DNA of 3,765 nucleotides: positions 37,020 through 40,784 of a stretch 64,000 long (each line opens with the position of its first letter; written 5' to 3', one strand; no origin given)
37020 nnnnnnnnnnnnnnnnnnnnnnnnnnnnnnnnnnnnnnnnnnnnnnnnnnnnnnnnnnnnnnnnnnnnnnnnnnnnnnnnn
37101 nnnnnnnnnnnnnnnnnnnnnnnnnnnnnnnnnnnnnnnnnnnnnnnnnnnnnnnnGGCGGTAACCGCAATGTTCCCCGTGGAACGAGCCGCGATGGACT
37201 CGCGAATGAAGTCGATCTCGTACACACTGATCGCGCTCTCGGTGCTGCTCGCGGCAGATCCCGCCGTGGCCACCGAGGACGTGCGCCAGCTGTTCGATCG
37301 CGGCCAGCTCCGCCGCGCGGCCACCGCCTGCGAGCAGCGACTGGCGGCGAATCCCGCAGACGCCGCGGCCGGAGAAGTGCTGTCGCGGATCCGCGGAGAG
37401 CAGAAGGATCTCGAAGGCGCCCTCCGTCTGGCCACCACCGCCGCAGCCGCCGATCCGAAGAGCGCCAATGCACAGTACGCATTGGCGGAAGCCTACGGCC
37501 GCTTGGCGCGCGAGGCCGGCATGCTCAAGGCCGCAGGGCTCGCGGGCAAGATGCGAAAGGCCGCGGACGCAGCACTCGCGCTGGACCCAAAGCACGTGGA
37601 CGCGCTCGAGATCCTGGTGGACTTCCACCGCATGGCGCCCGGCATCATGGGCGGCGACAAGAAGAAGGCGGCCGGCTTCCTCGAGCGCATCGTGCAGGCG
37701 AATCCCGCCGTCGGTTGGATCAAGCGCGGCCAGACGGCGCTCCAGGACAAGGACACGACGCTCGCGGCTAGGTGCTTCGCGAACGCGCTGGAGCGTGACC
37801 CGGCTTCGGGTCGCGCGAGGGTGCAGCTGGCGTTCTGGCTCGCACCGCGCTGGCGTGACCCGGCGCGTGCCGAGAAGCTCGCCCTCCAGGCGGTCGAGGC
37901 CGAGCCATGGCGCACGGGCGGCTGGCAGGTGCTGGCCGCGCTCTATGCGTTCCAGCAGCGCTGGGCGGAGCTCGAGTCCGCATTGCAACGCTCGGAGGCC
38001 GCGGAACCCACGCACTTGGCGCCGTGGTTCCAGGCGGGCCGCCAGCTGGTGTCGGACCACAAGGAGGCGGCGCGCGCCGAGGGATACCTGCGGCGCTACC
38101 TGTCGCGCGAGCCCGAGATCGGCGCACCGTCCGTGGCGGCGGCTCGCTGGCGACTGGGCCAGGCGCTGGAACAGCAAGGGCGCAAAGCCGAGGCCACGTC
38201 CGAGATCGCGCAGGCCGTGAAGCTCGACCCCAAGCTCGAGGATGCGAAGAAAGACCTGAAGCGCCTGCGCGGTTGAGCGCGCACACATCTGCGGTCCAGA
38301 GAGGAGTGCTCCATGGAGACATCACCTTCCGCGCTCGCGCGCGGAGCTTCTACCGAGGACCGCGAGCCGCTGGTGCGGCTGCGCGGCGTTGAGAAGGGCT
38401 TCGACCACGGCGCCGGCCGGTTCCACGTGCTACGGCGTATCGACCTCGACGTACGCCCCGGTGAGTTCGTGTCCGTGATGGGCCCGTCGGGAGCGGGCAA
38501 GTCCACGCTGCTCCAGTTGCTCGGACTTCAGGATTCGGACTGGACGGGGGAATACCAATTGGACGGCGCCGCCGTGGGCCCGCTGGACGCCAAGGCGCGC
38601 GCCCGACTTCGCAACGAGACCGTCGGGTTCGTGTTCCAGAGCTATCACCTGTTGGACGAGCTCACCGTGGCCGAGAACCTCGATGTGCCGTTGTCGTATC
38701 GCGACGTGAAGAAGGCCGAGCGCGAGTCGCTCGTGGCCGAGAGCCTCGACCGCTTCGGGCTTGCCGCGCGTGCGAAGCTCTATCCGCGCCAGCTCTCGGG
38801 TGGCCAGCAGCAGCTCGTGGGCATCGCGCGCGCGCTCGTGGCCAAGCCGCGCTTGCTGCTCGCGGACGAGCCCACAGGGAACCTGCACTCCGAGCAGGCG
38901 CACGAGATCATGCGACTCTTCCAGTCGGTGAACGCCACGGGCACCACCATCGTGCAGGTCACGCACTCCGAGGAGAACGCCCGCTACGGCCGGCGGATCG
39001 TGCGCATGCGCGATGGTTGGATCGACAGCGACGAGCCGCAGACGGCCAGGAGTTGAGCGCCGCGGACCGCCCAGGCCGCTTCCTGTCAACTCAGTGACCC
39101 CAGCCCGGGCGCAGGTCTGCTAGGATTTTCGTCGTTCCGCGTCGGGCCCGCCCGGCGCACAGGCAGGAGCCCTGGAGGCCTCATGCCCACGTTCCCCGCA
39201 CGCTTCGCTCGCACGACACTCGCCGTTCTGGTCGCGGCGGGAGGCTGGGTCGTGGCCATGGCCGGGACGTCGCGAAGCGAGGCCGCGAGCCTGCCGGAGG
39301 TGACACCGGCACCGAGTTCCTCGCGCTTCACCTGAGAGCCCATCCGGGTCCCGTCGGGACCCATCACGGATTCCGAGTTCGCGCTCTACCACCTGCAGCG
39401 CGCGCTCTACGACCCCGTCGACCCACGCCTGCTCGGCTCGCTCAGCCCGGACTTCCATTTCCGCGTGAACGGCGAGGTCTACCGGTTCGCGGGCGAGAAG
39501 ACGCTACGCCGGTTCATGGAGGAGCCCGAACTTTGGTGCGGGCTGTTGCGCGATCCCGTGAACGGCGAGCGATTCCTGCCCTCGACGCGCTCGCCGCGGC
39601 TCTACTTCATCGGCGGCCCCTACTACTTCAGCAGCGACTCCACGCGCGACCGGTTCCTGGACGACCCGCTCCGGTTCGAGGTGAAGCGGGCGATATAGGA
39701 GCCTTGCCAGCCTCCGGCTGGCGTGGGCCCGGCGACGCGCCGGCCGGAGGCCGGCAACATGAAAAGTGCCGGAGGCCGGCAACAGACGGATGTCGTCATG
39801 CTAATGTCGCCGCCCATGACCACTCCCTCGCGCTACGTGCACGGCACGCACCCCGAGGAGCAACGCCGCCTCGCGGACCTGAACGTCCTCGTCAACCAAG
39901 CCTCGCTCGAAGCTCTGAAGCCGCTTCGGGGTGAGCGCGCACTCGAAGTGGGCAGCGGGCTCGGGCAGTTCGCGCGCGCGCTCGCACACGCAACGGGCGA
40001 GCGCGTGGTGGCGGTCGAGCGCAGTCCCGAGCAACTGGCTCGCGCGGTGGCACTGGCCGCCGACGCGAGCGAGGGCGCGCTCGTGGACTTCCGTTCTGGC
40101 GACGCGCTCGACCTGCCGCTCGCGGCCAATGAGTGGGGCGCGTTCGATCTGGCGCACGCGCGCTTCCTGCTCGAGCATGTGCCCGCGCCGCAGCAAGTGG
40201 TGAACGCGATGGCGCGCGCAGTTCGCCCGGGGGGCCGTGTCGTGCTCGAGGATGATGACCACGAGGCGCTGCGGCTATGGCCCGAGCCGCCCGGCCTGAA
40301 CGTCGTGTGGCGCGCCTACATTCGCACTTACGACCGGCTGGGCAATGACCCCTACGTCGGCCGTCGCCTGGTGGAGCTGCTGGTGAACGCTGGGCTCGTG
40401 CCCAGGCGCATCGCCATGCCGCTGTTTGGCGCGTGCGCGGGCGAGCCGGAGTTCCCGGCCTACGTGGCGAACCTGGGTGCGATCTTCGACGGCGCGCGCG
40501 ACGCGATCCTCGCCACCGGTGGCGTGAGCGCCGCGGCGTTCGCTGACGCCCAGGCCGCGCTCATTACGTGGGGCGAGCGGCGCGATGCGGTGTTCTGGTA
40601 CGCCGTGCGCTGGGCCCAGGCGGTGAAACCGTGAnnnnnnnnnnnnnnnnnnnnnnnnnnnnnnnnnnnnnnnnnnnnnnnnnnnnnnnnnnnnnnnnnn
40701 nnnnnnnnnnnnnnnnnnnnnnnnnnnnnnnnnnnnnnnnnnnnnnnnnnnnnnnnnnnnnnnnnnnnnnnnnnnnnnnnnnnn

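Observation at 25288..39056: About 14 kb MacAB-like operon with four tandem ADOP duplicated-FtsX permease paralogs, two ATPases and a secreted TPR protein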

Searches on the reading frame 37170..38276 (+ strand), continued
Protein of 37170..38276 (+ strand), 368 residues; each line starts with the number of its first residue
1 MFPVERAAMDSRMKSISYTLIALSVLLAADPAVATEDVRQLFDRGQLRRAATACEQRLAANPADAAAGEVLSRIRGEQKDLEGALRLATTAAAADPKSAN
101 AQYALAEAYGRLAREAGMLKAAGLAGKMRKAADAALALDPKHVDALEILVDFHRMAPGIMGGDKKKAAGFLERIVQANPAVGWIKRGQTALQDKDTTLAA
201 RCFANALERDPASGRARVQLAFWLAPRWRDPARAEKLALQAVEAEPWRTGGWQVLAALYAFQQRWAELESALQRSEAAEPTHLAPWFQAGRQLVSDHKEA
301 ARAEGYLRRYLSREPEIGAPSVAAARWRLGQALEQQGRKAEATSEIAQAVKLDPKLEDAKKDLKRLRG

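Call 49: fold_search(model_id=the predicted structure, library=pdb)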
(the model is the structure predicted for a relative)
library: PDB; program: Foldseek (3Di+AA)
matches with E <= 10: 1487; with E <= 0.001: 248
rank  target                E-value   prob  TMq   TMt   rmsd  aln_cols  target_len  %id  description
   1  8chy                  1.3e-09  1.00  0.38  0.48  10.4       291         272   24  Crystal structure of an 8-repeat consensus TPR superhelix with Zinc. (released 2024-02-21)
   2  7y4i_B                1.5e-09  1.00  0.31  0.17  21.7       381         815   17  Crystal structure of SPINDLY in complex with GDP (released 2022-12-07)
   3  1w3b_A                2.4e-09  1.00  0.37  0.35  17.7       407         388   19  The superhelical TPR domain of O-linked GlcNAc transferase reveals structural similarities to importin alpha. (released 2004-09-09)
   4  9qhb                  2.8e-09  1.00  0.36  0.46  10.2       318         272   22  Crystal structure of 16-repeat CTPR protein with eliminated coordination sites (released 2025-10-22)
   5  7y4i_A                3.5e-09  1.00  0.31  0.17  21.8       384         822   18  Crystal structure of SPINDLY in complex with GDP (released 2022-12-07)
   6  6eou                  5.5e-09  1.00  0.42  0.44  11.4       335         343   20  O-GlcNAc transferase TPR domain with the intellectual disability associated mutation L254F (released 2018-05-09)
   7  1w3b_B                5.7e-09  1.00  0.40  0.40  15.0       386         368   17  The superhelical TPR domain of O-linked GlcNAc transferase reveals structural similarities to importin alpha. (released 2004-09-09)
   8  8dtf_A                5.7e-09  1.00  0.31  0.18  19.3       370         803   18  Cryo-EM structure of the full length Arabidopsis SPY with complete TPRs (released 2023-03-08)
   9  8dth_A                2.8e-08  1.00  0.40  0.22  17.0       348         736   16  Cryo-EM structure of Arabidopsis SPY alternative conformation 2 (released 2023-03-08)
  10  8dtg_B                3.3e-08  1.00  0.39  0.22  17.0       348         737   16  Cryo-EM structure of Arabidopsis SPY alternative conformation 1 (released 2023-03-08)
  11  7yea_A                9.4e-08  1.00  0.47  0.21  12.5       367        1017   20  Human O-GlcNAc transferase Dimer (released 2023-07-12)
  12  9qhc_A                1.1e-07  1.00  0.36  0.45  15.7       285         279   22  Crystal structure of 8-repeat CTPR protein with eliminated coordination sites (released 2025-10-22)
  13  9qhc_B                1.2e-07  1.00  0.37  0.48   8.3       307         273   21  Crystal structure of 8-repeat CTPR protein with eliminated coordination sites (released 2025-10-22)
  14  7yeh_A                1.4e-07  1.00  0.46  0.20  13.3       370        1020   19  Cryo-EM structure of human OGT-OGA complex (released 2023-07-12)
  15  8dtg_A                1.4e-07  1.00  0.31  0.18  19.8       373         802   18  Cryo-EM structure of Arabidopsis SPY alternative conformation 1 (released 2023-03-08)
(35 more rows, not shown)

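Call 73: list_cluster_members(proteins=[P0001, P0211])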
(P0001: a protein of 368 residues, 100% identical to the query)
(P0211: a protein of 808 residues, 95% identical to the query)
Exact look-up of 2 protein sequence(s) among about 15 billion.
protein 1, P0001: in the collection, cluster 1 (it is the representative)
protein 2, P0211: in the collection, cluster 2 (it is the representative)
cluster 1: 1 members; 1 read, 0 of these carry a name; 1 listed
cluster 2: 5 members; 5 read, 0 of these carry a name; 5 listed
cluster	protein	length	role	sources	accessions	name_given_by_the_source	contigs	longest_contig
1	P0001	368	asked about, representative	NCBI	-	-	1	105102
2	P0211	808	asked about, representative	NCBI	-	-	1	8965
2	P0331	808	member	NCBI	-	-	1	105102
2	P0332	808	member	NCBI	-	-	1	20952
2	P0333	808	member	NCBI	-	-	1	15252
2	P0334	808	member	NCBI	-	-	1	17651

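Call 85: search_protein_families(library=pfam, proteins=[L035:6917-7258:+, L067:7026-7367:+, L035:11012-11644:+, L035:11754-12440:+, L067:11098-11601:+, L067:12061-13848:+, L035:6013-6483:+, L067:5624-6652:+], max_evalue=0.001)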
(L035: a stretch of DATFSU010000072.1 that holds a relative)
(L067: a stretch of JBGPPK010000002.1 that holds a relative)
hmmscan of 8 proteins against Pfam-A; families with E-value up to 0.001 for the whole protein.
L035:6917-7258:+ (113 aa): 1 family
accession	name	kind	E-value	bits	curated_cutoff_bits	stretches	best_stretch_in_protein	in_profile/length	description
PF03551.20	PadR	-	6.9e-24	84.1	27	1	19-92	1-74/75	Transcriptional regulator PadR-like family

L067:7026-7367:+ (113 aa): 1 family
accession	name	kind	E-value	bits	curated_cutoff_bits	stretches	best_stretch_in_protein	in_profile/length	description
PF03551.20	PadR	-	8.7e-23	80.6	27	1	19-92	1-74/75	Transcriptional regulator PadR-like family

L035:11012-11644:+ (210 aa): 0 families

L035:11754-12440:+ (228 aa): 0 families

L067:11098-11601:+ (167 aa): 0 families

L067:12061-13848:+ (595 aa): 0 families

L035:6013-6483:+ (156 aa): 0 families

L067:5624-6652:+ (342 aa): 0 families

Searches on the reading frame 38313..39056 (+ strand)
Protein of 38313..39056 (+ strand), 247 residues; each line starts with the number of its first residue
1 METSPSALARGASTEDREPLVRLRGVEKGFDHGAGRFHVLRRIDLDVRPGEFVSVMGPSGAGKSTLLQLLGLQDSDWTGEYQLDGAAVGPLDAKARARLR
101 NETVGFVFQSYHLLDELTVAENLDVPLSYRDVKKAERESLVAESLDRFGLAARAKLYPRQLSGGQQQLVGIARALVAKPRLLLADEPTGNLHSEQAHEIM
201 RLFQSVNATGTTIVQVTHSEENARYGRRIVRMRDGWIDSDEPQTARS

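Call 5: search_protein_families(library=pfam, proteins=[window:38313-39056:+])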
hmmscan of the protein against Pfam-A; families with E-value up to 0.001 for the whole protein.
window:38313-39056:+ (247 aa): 3 families
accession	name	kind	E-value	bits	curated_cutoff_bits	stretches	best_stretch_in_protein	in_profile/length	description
PF00005.33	ABC_tran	-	2e-30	106.6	25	1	40-188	1-136/137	ABC transporter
PF13304.12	AAA_21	-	8e-12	46.3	27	1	124-219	205-299/304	AAA domain, putative AbiEii toxin, Type IV TA system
PF02463.25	SMC_N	-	0.00096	19.1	40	0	151-232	127-211/220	RecF/RecN/SMC N terminal domain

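Call 6: search_protein_families(library=ncbifam, proteins=[window:38313-39056:+])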
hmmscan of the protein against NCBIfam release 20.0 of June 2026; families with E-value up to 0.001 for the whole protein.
window:38313-39056:+ (247 aa): 186 families (the best 25 are shown)
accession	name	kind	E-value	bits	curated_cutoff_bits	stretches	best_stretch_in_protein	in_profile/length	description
NF038007.1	ABC_ATP_DarD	equivalog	1.5e-71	240.4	375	1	22-236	3-217/218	darobactin export ABC transporter ATP-binding protein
NF007826.0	PRK10535.1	equivalog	9.4e-61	205.9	966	1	19-244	3-228/648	macrolide ABC transporter ATP-binding protein/permease MacB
TIGR02673.1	FtsE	equivalog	3.2e-57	193.6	264.85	1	21-235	2-213/214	cell division ATP-binding protein FtsE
TIGR02211.1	LolD_lipo_ex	equivalog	5.7e-55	186.2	307.75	1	21-237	2-219/221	lipoprotein-releasing ABC transporter ATP-binding protein LolD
TIGR03608.1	L_ocin_972_ABC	subfamily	4.6e-53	179.7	254.85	1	38-231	12-205/206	putative bacteriocin export ABC transporter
NF008639.0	PRK11629.1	equivalog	2.2e-50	171.2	360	1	20-238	6-225/234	lipoprotein-releasing ABC transporter ATP-binding protein LolD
TIGR02982.1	heterocyst_DevA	subfamily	4.1e-48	163.9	295.8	1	21-237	2-219/220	ABC exporter ATP-binding subunit, DevA family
NF007879.0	PRK10584.1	equivalog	1.7e-47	162.1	336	1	20-237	6-224/228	putative ABC transporter ATP-binding protein YbbA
NF007027.0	PRK09493.1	equivalog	8.6e-46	156.2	379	1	23-241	4-218/240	glutamine ABC transporter ATP-binding protein GlnQ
TIGR03265.1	PhnT2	equivalog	8.2e-44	150.3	457.7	1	23-238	7-214/353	putative 2-aminoethylphosphonate ABC transporter ATP-binding protein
NF006987.0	PRK09452.1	equivalog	2.5e-43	148.2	482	1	13-240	10-229/378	spermidine/putrescine ABC transporter ATP-binding protein PotA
TIGR02315.1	ABC_phnC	equivalog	1.1e-41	142.8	266.1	1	22-238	3-225/243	phosphonate ABC transporter ATP-binding protein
NF008338.0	PRK11124.1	equivalog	8.7e-40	136.7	369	1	34-237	12-219/242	arginine ABC transporter ATP-binding protein ArtP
TIGR00968.1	3a0106s01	subfamily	3e-39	135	342.75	1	34-238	10-210/237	sulfate ABC transporter ATP-binding protein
NF008428.0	PRK11264.1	equivalog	3.4e-37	128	406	1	38-237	17-222/250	L-cystine ABC transporter ATP-binding protein TcyN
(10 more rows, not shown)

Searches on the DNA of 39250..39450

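Call 56: search_rna_families(source=window, start=39250, end=39450, threshold=evalue, max_evalue=10)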
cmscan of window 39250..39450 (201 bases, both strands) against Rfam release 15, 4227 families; matches with E-value up to 10: 2.
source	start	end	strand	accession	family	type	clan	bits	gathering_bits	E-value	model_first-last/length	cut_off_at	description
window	39268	39316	-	RF03058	sul1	Cis-reg; riboswitch;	-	16.6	36.2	0.54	1-56/56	no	sul1 RNA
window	39298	39378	-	RF00183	G-CSF_SLDE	Cis-reg;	-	12.8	45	4.2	1-96/96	no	G-CSF factor stem-loop destabilising element (SLDE)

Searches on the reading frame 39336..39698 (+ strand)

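Call 9: search_protein_families(library=pfam, proteins=[window:39336-39698:+], max_evalue=0.0001)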
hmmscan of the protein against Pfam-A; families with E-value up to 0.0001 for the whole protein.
window:39336-39698:+ (120 aa): 1 family
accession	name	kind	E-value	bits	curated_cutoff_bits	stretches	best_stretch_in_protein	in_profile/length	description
PF04945.19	YHS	-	2.5e-07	31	30.3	0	73-114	3-43/47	YHS domain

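Call 43: search_protein_families(library=ncbifam, proteins=[window:39336-39698:+], max_evalue=0.001)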
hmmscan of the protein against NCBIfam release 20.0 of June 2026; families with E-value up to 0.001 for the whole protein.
window:39336-39698:+ (120 aa): 0 families

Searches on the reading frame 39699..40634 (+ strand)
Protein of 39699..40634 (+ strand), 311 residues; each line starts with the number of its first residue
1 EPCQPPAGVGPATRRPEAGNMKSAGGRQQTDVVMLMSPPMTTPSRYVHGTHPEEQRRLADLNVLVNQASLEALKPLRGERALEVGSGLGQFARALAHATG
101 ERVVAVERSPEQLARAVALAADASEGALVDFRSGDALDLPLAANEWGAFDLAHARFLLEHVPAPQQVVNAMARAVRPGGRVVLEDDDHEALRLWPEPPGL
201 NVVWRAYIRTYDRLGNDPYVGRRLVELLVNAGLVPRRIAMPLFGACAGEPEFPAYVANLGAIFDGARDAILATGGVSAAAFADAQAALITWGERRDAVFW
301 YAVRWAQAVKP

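Call 9: search_protein_families(library=pfam, proteins=[window:39699-40634:+], max_evalue=0.0001)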
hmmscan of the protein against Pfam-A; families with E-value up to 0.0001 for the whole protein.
window:39699-40634:+ (311 aa): 6 families
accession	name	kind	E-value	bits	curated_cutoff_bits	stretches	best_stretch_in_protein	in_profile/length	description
PF08241.18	Methyltransf_11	-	8.6e-19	68.4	21.2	1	82-183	1-95/95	Methyltransferase domain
PF13649.12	Methyltransf_25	-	9.5e-16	58.7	27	1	82-179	2-97/97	Methyltransferase domain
PF13489.12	Methyltransf_23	-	6.4e-15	55.7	27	1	73-233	18-159/164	Methyltransferase domain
PF08242.18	Methyltransf_12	-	6.9e-14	52.8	30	1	82-181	1-98/98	Methyltransferase domain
PF13847.12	Methyltransf_31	-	2.5e-13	50.4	27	1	78-187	4-113/145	Methyltransferase domain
PF01209.24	Ubie_methyltran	-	5.5e-06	26.3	20.1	1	74-183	44-151/233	ubiE/COQ5 methyltransferase family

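Call 43: search_protein_families(library=ncbifam, proteins=[window:39699-40634:+], max_evalue=0.001)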
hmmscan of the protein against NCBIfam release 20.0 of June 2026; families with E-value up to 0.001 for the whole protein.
window:39699-40634:+ (311 aa): 27 families (the best 25 are shown)
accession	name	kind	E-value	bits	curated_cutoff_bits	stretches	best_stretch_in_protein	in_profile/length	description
TIGR01983.1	UbiG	equivalog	6.8e-10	38.6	102.95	1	69-183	45-151/228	bifunctional 2-polyprenyl-6-hydroxyphenol methylase/3-demethylubiquinol 3-O-methyltransferase UbiG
TIGR01934.1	MenG_MenH_UbiE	subfamily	3.9e-09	36.1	158.35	1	67-183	29-141/223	ubiquinone/menaquinone biosynthesis methyltransferase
TIGR02752.1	MenG_heptapren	equivalog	1e-08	35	419.85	1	73-185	41-151/231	demethylmenaquinone methyltransferase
NF001243.0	PRK00216.1-4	equivalog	1.1e-08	34.8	235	1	72-185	42-153/237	demethylmenaquinone methyltransferase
NF045667.1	MTase_DVU1556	equivalog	1.1e-08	34.8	155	1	69-185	14-121/213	DVU_1556 family methyltransferase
NF043040.1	corrin_prot_MT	hypoth_equivalog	1.2e-08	34.7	180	1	75-186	40-150/216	corrinoid protein-associated methyltransferase CpaM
NF041675.1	sarc_dimgly_tmase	equivalog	2.9e-08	34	550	1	80-185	69-171/278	sarcosine/dimethylglycine N-methyltransferase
NF001241.0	PRK00216.1-2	equivalog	3.5e-08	33.4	327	1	67-185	41-149/231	demethylmenaquinone methyltransferase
NF041537.1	ArsM_AhpD_UU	exception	1.9e-07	30.2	510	1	77-185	76-182/345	arsenite methyltransferase/AhpD domain selenoprotein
NF001244.0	PRK00216.1-5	equivalog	2.9e-07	30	216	1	67-183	38-153/236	bifunctional demethylmenaquinone methyltransferase/2-methoxy-6-polyprenyl-1,4-benzoquinol methylase UbiE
NF041255.1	mycofact_MftM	equivalog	4.7e-07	29.4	200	1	72-178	134-233/289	mycofactocin oligosaccharide methyltransferase MftM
TIGR04345.1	ovoA_Cterm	equivalog_domain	8.9e-07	28.7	170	0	129-184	118-170/242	putative 4-mercaptohistidine N1-methyltransferase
NF008823.0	PRK11873.1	subfamily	3.4e-06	26.7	263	1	77-185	77-183/272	arsenite methyltransferase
NF011527.0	PRK14968.1-1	equivalog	1.3e-05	25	242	1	64-139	23-96/192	putative methyltransferase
NF040703.1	cyclopro_CfaB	exception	1.4e-05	24.1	650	1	73-182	155-262/393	C17 cyclopropane fatty acid synthase CfaB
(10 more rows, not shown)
